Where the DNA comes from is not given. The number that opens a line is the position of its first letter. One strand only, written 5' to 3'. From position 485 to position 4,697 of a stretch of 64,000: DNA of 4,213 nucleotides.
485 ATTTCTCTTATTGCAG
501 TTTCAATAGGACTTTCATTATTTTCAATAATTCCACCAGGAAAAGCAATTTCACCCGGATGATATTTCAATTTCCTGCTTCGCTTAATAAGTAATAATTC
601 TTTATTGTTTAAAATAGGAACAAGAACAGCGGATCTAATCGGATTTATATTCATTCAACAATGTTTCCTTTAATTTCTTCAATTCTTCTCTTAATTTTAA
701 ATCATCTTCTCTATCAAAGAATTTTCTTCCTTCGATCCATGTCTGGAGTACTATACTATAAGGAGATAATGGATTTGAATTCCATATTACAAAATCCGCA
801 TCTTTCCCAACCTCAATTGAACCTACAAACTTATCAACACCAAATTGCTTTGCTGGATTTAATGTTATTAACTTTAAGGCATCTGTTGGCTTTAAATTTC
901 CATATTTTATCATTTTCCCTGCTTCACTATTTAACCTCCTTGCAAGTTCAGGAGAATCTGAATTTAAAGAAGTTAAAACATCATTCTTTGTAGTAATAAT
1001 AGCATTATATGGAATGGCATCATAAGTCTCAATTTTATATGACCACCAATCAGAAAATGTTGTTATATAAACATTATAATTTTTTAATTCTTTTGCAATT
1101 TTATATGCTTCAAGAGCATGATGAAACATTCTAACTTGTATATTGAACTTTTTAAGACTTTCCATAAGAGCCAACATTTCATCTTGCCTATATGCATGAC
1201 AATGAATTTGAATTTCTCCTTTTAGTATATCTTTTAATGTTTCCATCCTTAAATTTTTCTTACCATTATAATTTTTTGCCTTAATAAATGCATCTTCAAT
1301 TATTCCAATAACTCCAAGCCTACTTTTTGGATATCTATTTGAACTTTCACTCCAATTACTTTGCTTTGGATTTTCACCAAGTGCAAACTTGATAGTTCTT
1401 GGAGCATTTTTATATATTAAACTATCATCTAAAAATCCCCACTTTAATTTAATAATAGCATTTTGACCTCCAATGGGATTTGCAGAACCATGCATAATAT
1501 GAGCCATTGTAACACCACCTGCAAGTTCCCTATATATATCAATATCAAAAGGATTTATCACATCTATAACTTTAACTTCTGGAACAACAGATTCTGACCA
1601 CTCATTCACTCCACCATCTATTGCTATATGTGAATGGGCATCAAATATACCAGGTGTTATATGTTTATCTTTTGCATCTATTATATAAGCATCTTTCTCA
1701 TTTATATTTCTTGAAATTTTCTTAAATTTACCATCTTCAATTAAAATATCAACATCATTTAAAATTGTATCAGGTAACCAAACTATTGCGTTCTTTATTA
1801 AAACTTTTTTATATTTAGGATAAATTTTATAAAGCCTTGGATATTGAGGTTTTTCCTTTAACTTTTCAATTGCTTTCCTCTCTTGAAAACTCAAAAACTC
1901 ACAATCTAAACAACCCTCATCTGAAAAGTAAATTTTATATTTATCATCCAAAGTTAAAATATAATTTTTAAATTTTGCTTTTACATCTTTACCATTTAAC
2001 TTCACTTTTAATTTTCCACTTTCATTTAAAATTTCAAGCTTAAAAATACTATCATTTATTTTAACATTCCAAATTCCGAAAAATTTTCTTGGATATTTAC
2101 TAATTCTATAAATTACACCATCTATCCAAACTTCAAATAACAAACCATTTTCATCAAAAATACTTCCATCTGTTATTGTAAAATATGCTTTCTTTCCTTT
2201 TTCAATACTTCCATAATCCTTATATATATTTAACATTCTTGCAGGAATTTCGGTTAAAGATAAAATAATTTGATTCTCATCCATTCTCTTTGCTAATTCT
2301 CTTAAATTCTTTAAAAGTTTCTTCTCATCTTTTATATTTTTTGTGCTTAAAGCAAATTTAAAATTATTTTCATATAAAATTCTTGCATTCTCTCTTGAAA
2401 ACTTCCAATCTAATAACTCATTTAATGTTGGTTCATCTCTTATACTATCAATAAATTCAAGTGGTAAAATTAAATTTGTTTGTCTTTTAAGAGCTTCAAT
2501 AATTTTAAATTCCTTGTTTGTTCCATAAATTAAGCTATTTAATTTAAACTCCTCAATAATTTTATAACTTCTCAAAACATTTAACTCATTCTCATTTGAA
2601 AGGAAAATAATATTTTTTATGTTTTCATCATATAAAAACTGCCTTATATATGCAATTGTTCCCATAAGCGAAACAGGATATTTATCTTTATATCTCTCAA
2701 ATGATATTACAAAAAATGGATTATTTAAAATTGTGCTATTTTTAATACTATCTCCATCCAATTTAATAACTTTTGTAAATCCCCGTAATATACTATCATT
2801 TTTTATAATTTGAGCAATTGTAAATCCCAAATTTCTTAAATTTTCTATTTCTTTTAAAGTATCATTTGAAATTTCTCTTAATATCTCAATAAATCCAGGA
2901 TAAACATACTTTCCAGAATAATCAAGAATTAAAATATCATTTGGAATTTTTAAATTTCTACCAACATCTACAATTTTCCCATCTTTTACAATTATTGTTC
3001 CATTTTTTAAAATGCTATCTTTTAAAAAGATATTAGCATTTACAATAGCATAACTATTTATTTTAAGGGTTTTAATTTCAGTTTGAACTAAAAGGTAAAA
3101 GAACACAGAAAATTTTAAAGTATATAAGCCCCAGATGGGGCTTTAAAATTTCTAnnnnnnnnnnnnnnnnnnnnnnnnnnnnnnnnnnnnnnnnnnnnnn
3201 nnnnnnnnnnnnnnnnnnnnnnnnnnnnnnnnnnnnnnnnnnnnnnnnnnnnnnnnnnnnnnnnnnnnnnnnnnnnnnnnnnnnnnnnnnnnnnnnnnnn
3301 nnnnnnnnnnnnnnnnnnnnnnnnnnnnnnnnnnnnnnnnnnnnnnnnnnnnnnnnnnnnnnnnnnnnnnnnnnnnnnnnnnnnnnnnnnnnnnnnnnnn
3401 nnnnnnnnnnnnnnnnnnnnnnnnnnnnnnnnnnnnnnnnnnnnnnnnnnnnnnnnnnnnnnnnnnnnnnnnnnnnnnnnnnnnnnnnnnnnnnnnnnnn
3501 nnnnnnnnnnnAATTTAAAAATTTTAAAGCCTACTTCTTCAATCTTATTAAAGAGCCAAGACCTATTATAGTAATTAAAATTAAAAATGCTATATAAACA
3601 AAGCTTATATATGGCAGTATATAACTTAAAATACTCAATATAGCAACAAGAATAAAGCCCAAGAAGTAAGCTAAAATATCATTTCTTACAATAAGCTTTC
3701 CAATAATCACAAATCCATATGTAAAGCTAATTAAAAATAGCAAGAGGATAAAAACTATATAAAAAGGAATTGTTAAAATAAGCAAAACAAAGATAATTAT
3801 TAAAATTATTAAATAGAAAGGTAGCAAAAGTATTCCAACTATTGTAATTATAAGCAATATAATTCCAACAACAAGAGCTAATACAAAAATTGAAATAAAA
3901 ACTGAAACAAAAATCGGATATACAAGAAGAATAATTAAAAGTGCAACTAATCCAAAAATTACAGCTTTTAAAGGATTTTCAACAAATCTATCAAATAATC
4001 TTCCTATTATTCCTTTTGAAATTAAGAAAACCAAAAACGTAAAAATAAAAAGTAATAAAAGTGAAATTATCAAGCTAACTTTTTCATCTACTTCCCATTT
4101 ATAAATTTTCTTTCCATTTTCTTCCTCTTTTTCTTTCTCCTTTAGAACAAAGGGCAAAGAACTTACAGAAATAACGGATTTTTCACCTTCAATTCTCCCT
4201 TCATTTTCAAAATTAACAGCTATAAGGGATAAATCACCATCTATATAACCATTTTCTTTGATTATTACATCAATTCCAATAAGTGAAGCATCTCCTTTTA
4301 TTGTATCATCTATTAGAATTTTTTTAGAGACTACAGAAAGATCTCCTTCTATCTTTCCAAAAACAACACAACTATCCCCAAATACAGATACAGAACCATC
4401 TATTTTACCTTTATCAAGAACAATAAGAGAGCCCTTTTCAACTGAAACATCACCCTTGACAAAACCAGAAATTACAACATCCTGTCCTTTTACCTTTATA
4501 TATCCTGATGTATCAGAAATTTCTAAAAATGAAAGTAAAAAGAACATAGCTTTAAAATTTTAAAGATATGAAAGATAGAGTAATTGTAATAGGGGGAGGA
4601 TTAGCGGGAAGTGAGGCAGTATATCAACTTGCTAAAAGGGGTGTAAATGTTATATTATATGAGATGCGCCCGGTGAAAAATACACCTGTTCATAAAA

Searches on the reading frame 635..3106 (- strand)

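Call 50: search_protein_families(library=pfam, proteins=[window:635-3106:-], max_evalue=0.00001)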
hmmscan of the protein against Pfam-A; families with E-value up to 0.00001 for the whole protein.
window:635-3106:- (823 aa): 3 families
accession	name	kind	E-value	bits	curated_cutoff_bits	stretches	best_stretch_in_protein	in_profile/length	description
PF01979.26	Amidohydro_1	-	5.4e-25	88.8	25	2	734-793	277-342/345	Amidohydrolase family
PF07969.17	Amidohydro_3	-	1.8e-17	64.4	29.7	1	740-794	409-469/472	Amidohydrolase family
PF22643.2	NagA_N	-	5e-06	27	27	0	19-66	2-49/51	NagA composite domain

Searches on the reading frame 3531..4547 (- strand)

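Call 14: search_protein_families(library=ncbifam, proteins=[window:3531-4547:-])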
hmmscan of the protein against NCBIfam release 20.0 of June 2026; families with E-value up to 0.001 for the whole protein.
window:3531-4547:- (338 aa): 0 families

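Call 50: search_protein_families(library=pfam, proteins=[window:3531-4547:-], max_evalue=0.00001)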
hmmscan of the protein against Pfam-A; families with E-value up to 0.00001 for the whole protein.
window:3531-4547:- (338 aa): 1 family
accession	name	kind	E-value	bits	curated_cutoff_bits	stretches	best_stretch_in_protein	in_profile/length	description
PF04519.19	Bactofilin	-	5.8e-08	33.3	27.9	1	13-75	9-67/98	Polymer-forming cytoskeletal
